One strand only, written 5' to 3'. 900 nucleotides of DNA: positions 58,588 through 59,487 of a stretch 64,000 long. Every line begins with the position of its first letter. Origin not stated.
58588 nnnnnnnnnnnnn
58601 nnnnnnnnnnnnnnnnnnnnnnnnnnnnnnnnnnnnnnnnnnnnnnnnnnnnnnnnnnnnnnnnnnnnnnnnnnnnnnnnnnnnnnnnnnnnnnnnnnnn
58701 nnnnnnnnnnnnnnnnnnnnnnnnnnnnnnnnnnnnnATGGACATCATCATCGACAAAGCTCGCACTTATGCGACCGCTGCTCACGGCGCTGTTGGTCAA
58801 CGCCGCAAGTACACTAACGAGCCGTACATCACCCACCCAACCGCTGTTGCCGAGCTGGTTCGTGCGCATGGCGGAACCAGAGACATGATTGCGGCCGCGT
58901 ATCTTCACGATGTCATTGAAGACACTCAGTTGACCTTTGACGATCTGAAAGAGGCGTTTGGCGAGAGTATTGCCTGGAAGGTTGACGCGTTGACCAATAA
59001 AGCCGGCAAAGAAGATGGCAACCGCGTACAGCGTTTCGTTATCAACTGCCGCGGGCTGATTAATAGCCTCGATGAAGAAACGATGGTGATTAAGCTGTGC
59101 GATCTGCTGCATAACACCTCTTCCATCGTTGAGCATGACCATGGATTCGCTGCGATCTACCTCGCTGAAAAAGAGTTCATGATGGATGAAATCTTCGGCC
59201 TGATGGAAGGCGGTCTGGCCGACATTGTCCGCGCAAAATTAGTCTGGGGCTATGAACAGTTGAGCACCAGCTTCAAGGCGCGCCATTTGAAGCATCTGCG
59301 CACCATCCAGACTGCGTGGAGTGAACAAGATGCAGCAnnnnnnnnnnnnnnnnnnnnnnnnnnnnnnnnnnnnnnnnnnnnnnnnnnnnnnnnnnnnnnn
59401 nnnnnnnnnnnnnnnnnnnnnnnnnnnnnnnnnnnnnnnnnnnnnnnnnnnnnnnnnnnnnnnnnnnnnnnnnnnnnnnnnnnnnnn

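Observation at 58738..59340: Stand-alone SpoT-like HD hydrolase (small alarmone hydrolase)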

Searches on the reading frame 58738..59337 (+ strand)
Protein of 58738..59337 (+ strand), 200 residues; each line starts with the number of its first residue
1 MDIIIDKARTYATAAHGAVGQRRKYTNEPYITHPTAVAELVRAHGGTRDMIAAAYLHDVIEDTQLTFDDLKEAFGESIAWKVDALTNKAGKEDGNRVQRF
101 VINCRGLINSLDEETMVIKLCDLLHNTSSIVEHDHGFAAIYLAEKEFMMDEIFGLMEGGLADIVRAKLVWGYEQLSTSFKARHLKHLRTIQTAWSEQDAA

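Call 3: search_protein_families(library=pfam, proteins=[window:58738-59337:+], max_evalue=1)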
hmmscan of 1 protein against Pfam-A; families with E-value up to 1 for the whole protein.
window:58738-59337:+ (200 aa): 3 families
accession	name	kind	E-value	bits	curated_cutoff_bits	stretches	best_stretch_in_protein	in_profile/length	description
PF13328.12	HD_4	-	4.4e-15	56.2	27.2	1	8-130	1-127/156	HD domain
PF01966.28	HD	-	9.7e-06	26.3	22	1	30-126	1-115/116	HD domain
PF18724.6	ADDT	-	0.1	12.7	26.2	1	16-74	81-139/232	Amino acid:DNA transferase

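Call 4: search_protein_families(library=phrogs, proteins=[window:58738-59337:+], max_evalue=0.01)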
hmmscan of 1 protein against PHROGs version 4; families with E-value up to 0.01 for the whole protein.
window:58738-59337:+ (200 aa): 3 families
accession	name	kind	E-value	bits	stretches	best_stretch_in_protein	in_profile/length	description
phrog_990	-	other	7.7e-38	131.7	1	6-153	154-296/374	metal-dependent phosphohydrolase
phrog_32047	-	other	1.3e-28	101.1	1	1-151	20-194/301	phosphohydrolase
phrog_15275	-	unknown function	1.2e-05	26.1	1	21-132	43-153/223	-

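Call 5: search_protein_families(library=ncbifam, proteins=[window:58738-59337:+], max_evalue=1)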
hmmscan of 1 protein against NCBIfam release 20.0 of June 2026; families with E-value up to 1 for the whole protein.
window:58738-59337:+ (200 aa): 3 families
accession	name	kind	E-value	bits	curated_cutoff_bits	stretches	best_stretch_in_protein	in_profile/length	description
TIGR00691.1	spoT_relA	subfamily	4.4e-24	84.8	499.2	1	11-130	4-122/687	RelA/SpoT family protein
NF008303.0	PRK11092.1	equivalog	5.8e-16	57.8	947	1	9-128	25-145/702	bifunctional GTP diphosphokinase/guanosine-3',5'-bis pyrophosphate 3'-pyrophosphohydrolase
TIGR03276.1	Phn-HD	hypoth_equivalog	0.018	14.6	214.6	1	20-59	15-55/179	phosphonate degradation HD-domain oxygenase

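Call 6: search_solved_structures(query=window:58738-59337:+, max_evalue=1, show_alignments=3)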
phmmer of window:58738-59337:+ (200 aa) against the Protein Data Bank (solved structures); distinct sequences matched with E-value up to 1: 23.
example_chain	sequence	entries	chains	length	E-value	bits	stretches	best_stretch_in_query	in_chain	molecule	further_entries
8acu_A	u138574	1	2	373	4.9e-17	65.5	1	4-130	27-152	GTP pyrophosphokinase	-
6yxa_A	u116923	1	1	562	1.2e-16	64.3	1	4-130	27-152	GTP pyrophosphokinase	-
1vj7_A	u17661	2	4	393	7.4e-15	58.4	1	5-130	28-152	Bifunctional RELA/SPOT | Bifunctional (p)ppGpp synthase/hydrolase RelA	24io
7qps_A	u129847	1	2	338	7e-14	55.2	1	16-130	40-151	ACT domain protein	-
5xnx_A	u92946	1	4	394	7.9e-14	55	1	9-128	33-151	Bifunctional (p)ppGpp synthase/hydrolase RelA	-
4yf1_A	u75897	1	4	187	1e-13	54.7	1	6-126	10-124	Lmo0812 protein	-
7oiw_A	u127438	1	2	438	1.2e-13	54.4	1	10-129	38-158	GTP pyrophosphokinase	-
7qpr_A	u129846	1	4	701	2.4e-13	53.4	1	16-130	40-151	ACT domain protein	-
8fr8_I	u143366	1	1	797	2.3e-11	47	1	9-128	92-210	GTP pyrophosphokinase RelA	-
7ohg_A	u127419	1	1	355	2.9e-11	46.6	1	9-133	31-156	Guanosine-3',5'-bis(Diphosphate) 3'-pyrophosphohydrolase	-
6s2t_A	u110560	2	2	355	2.9e-11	46.6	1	9-133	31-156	(P)ppGpp synthetase I, SpoT/RelA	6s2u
6s2v_A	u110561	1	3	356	3e-11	46.6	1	9-133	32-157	(P)ppGpp synthetase I, SpoT/RelA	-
9s6k_B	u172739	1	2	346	2.8e-10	43.4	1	19-130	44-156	GTP pyrophosphokinase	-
7qoe_A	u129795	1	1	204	2e-09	40.7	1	8-131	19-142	HDc domain-containing protein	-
3nr1_A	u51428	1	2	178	7.4e-09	38.8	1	12-89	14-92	HD domain-containing protein 3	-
5vxa_A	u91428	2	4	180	7.3e-08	35.6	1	12-89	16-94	Guanosine-3',5'-bis(diphosphate) 3'-pyrophosphohydrolase MESH1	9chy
7smg_A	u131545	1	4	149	0.0016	21.4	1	4-106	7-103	(p)ppApp hydrolase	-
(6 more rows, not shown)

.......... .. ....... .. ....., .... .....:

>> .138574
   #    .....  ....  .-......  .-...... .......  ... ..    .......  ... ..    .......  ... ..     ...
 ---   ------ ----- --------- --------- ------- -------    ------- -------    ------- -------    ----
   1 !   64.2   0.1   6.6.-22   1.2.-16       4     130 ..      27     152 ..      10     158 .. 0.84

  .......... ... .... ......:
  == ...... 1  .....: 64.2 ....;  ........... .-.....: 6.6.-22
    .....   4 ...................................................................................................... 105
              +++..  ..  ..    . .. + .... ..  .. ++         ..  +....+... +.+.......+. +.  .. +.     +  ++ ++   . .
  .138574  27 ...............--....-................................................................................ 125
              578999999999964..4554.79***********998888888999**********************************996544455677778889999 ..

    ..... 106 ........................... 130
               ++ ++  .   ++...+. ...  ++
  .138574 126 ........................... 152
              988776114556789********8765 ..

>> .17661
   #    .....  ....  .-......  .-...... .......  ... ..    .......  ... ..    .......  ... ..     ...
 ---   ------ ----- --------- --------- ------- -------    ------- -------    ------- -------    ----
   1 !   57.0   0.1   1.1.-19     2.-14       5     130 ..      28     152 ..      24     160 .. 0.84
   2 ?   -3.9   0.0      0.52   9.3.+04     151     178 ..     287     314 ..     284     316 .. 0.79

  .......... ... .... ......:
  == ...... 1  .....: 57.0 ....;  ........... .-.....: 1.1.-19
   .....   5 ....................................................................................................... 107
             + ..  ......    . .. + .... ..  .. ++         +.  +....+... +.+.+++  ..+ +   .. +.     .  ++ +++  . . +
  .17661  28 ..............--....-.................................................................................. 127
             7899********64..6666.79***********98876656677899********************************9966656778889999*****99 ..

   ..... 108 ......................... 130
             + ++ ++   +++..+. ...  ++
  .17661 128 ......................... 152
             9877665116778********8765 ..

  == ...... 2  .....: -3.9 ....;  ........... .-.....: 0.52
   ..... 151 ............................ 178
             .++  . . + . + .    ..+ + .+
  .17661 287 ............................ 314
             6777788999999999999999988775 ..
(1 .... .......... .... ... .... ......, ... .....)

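Call 9: search_dna_similar(query=window:58738-59337:+, collection=phages, mode=protein, max_rows=40)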
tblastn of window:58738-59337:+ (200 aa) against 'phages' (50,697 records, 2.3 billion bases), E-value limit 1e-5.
Records with a match: 255; places in all: 257; records where one place covers at least 80% of the query: 48.
Best place of each record, by identity: <60% 255.
By first word of the organism name: Pseudomonas 67; Erwinia 46; Bacteriophage 19; Serratia 15; Rhizobium 14; Klebsiella 8; Dickeya 8; Vibrio 8; Salmonella 7; Listeria 7; and 28 more.
By host as written in the record: - 42; Erwinia amylovora 41; Pseudomonas aeruginosa 26; Klebsiella pneumoniae 9; Pseudomonas aeruginosa PAO1 8; Listeria monocytogenes 7; Dickeya solani MK10 6; Burkholderia cenocepacia 4; and 84 more.
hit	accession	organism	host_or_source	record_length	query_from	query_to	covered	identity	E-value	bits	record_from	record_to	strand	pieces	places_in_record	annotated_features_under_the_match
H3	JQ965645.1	Salmonella phage SSU5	Salmonella enterica subsp. enterica ...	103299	5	194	95%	49.8%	2e-49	177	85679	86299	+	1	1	putative guanosine polyphosphate pyrophospho hydrolase/synthetase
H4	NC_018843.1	Salmonella phage SSU5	Salmonella enterica subsp. enterica ...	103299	5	194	95%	49.8%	2e-49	177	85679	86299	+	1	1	metal-dependent phosphohydrolase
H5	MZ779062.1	Klebsiella phage pJN2-26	horse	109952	5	194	95%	47.8%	7e-46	166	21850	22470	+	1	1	hypothetical protein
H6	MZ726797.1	Escherichia phage vB_EcoS_AVIO78A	Escherichia coli O78 Strain ECL23026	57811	11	160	75%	50.3%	1e-36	140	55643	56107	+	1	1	hypothetical protein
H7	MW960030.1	Rhizobium phage RHph_X66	R. phaseoli sv. phaseoli INC 2-5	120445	5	178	87%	43.0%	4e-28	115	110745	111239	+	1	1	putative metal-dependent phosphohydrolase protein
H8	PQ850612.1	Escherichia phage KarinMuster_Bas82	Escherichia coli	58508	11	160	75%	49.4%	3e-36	139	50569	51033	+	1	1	metal-dependent phosphohydrolase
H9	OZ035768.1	Sashavirus 536P12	-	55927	11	160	75%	49.4%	3e-36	139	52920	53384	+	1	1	record has no annotation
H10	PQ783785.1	Escherichia phage PDP46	Escherichia coli HS(pFamp)R (ATCC ...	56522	11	160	75%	49.4%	4e-36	139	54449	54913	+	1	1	RelA/SpoT family (p)ppGpp synthetase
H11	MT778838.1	Rhizobium phage V1VFA-S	-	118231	5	178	87%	42.5%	5e-28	115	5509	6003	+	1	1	bifunctional (p)ppGpp synthetase/guanosine-3',5'-bis(diphosphate) ...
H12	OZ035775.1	Sashavirus BDX09P1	-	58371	11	160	75%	49.1%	1e-26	143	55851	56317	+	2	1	record has no annotation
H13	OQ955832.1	Escherichia phage vB_EcoS_PJ16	Multidrug resistant Escherichia coli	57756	11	160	75%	48.8%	4e-35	136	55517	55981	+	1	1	PJ16_095: polyphosphate hydrolase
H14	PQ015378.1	Pseudomonas phage RVTF4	Pseudomonas sp.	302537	1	183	92%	38.8%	1e-26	111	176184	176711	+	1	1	phosphohydrolase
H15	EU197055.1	Pseudomonas phage 201phi2-1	-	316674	4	161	79%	41.5%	4e-26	110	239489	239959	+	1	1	putative polyphosphate hydrolase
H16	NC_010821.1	Pseudomonas phage 201phi2-1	Pseudomonas chlororaphis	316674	4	161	79%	41.5%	4e-26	110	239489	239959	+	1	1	phosphohydrolase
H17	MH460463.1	Dickeya phage vB_DsoM_AD1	Dickeya solani MK10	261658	2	191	95%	34.4%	9e-19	89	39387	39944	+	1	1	putative GTP pyrophosphokinase | hypothetical protein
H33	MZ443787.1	Erwinia phage pEa_SNUABM_39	Erwinia amylovora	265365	3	190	94%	33.3%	4e-18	87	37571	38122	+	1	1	hypothetical protein (x2)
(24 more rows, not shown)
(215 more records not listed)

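Call 12: get_annotated_region(hit=H4, flank=8000)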
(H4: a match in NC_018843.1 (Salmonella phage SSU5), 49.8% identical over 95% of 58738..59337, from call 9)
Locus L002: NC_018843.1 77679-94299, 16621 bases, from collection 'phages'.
description: Salmonella phage SSU5, complete genome.
organism: Salmonella phage SSU5 (NCBI taxid 1177632)
taxonomy: Viruses; Duplodnaviria; Heunggongvirae; Uroviricota; Caudoviricetes
host: Salmonella enterica subsp. enterica serovar Typhimurium strain LT2; source: -; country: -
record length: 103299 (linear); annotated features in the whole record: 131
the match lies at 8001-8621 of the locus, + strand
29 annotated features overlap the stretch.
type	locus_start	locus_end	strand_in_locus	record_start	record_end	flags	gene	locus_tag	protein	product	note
CDS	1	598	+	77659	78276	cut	-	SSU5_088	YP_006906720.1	DNA methyltransferase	-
CDS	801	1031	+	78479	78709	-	-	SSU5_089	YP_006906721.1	hypothetical protein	-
CDS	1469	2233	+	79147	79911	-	-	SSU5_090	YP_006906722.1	Rnase H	-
CDS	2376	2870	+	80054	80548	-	-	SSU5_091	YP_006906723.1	hypothetical protein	-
CDS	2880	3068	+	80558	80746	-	-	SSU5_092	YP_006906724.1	hypothetical protein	-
CDS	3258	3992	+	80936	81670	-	-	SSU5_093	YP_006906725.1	anti-repressor Ant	-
CDS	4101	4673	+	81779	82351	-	-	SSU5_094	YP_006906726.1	hypothetical protein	-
CDS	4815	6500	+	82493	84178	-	-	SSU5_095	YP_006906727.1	DNA methyltransferase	-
CDS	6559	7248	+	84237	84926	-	-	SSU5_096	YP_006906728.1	hypothetical protein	-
CDS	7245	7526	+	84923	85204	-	-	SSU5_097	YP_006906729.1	putative Eaa protein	-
CDS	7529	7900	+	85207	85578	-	-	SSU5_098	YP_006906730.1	hypothetical protein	-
CDS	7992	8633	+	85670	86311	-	-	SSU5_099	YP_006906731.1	metal-dependent phosphohydrolase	-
CDS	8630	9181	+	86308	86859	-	-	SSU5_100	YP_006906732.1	hypothetical protein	-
CDS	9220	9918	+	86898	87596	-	-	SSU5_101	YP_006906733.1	lysozyme inhibitor LprI family protein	-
CDS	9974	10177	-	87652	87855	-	-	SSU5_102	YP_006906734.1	putative selenium delivery protein YdfZ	-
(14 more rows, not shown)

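Call 20: find_homologous_proteins(query=window:58738-59337:+, max_evalue=0.00001)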
Query window:58738-59337:+ (200 aa): 395 proteins with E <= 0.00001 among 518 candidates; the best 120 are listed.
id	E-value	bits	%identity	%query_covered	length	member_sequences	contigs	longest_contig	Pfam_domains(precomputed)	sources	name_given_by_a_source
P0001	2.1e-127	440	99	100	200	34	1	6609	PF13328.13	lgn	-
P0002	2.0e-107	375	84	100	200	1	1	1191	PF13328.13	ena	-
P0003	5.0e-53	198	66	73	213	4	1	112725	PF13328.13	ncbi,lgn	ncbi:TPA: HD domain-containing protein [Raoultella ornithinolytica]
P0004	9.9e-48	180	57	79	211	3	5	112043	PF13328.13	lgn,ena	-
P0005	2.6e-47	179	56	79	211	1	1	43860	PF13328.13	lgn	-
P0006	7.2e-47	178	58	78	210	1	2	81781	PF13328.13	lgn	-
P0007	7.3e-47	178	56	79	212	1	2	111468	PF13328.13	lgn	-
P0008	7.3e-47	178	56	79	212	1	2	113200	PF13328.13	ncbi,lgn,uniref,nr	ncbi:HD domain-containing protein [Klebsiella michiganensis]|uniref:HD domain-containing protein n=1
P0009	7.3e-47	177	56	79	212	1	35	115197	PF13328.13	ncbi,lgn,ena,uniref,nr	ncbi:GTP pyrophosphokinase [Klebsiella pneumoniae]|uniref:HD domain-containing protein n=1 Tax=Klebs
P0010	6.7e-46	174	56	79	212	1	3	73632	PF13328.13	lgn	-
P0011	2.0e-43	166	48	95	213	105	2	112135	PF13328.13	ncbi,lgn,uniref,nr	ncbi:GTP pyrophosphokinase [Klebsiella pneumoniae]|uniref:HD domain-containing protein n=1 Tax=Klebs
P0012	7.1e-42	161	47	77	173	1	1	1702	PF13328.13,PF01966.29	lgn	-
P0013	7.9e-41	158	52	76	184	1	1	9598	PF13328.13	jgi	jgi:(p)ppGpp synthase/HD superfamily hydrolase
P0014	3.7e-40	156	45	99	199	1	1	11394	PF13328.13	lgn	-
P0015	1.1e-39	154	56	74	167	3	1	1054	PF13328.13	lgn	-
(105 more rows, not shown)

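Call 21: find_encoding_contigs(protein=window:58738-59337:+, flank=10000, max_places=6)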
Protein window:58738-59337:+ (200 aa): 8 contigs read that carry it; 6 places shown.
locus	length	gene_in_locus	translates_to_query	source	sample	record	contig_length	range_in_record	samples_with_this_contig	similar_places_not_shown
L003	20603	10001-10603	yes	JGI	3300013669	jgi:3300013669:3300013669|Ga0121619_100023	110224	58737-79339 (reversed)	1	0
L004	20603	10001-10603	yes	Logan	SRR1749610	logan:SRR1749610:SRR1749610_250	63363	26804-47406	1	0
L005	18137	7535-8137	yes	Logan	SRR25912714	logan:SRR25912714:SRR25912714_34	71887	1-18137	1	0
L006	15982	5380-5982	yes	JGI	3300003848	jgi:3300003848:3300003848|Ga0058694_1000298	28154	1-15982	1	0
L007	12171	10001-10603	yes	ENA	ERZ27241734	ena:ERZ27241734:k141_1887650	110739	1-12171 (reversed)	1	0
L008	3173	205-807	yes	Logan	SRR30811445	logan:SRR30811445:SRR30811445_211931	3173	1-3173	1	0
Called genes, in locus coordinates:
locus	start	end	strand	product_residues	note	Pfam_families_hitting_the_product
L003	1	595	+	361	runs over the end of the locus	PF00303:Thymidylat_synt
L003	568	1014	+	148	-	-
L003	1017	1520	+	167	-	PF00186:DHFR_1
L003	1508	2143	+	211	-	PF13207:AAA_17 (faint), PF13521:AAA_28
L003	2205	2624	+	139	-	-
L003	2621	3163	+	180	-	PF00929:RNase_T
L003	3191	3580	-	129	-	-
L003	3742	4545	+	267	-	-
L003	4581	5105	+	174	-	-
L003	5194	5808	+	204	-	PF05869:Dam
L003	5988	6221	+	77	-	-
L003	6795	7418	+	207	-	-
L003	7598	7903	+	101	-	PF11195:Tad2-like (weak)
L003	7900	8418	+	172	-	-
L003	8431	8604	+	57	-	-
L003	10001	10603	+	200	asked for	PF13328:HD_4, PF01966:HD (faint)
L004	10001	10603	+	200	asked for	PF13328:HD_4, PF01966:HD (faint)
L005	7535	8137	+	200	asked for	PF13328:HD_4, PF01966:HD (faint)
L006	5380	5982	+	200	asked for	PF13328:HD_4, PF01966:HD (faint)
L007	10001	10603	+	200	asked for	PF13328:HD_4, PF01966:HD (faint)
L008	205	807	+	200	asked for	PF13328:HD_4, PF01966:HD (faint)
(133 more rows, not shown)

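Call 36: predict_structure(alignment_id=A1)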
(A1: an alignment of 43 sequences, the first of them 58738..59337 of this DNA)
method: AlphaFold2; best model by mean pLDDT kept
length: 200 residues; sequences in the alignment: 43
mean_pLDDT: 96.6   pTM: 0.91
mean pLDDT of the five models: 96.6, 96.4, 96.4, 96.4, 96.2
residues with pLDDT >= 90: 188; 70-90: 11; 50-70: 1; < 50: 0
segments of 3 or more residues with pLDDT < 50: none
pLDDT, mean of each block of 10 residues (from residue 1): 94 98 94 98 98 98 97 98 97 97 96 97 96 97 98 92 98 98 98 91
secondary structure, 60 per line:
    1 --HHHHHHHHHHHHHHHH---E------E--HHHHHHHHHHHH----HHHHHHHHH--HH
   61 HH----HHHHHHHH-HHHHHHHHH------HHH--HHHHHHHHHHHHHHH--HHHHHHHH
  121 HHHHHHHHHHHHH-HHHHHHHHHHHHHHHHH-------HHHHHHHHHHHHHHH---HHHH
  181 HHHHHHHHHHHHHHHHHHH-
elements in order: H3-18 H32-43 H48-56 H59-62 H67-74 H76-84 H96-110 H113-133 H135-151 H159-173 H177-199
